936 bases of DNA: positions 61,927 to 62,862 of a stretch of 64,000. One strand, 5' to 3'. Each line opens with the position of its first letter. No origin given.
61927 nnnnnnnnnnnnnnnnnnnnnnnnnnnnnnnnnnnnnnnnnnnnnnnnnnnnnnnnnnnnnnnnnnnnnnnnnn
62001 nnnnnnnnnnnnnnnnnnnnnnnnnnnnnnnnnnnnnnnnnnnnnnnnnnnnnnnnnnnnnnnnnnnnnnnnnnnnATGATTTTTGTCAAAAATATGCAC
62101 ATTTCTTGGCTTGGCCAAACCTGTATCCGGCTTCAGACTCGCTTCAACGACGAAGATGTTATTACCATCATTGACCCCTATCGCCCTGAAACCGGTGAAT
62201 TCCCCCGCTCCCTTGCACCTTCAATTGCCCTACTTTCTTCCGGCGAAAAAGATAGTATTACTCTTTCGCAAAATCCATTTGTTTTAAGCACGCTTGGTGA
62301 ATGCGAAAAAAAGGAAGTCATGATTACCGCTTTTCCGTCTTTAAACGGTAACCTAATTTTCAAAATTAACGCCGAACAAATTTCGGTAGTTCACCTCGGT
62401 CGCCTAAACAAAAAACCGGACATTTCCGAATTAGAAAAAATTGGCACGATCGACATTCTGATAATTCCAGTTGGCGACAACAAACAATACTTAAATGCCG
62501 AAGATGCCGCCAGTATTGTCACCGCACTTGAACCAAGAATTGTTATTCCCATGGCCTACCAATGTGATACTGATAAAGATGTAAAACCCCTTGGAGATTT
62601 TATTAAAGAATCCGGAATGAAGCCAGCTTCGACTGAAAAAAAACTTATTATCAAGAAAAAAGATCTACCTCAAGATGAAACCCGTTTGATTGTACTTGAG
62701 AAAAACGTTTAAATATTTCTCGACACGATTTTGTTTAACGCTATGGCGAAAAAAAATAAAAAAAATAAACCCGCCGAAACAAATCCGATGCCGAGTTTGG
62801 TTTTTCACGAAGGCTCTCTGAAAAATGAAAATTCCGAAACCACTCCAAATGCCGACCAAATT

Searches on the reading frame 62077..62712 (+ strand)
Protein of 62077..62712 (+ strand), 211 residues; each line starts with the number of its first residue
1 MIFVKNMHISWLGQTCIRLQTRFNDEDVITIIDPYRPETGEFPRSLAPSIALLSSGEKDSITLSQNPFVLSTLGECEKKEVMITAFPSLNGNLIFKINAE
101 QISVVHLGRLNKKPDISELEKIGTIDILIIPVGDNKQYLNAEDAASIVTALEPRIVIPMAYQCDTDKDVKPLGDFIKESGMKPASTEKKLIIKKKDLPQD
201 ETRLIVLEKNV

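Call 68: find_encoding_contigs(protein=window:62077-62712:+, flank=10000, max_places=1)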
Protein window:62077-62712:+ (211 aa): 2 contigs read that carry it; 1 place shown.
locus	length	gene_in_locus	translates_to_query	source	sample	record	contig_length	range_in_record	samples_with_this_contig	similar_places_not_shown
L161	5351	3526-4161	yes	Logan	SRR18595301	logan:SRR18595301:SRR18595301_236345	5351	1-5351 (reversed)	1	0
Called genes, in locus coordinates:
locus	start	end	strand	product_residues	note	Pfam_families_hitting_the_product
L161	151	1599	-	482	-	PF04055:Radical_SAM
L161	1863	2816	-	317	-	PF02368:Big_2 (faint)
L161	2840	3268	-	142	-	-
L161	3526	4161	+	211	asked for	PF13483:Lactamase_B_3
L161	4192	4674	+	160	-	-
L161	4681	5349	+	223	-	?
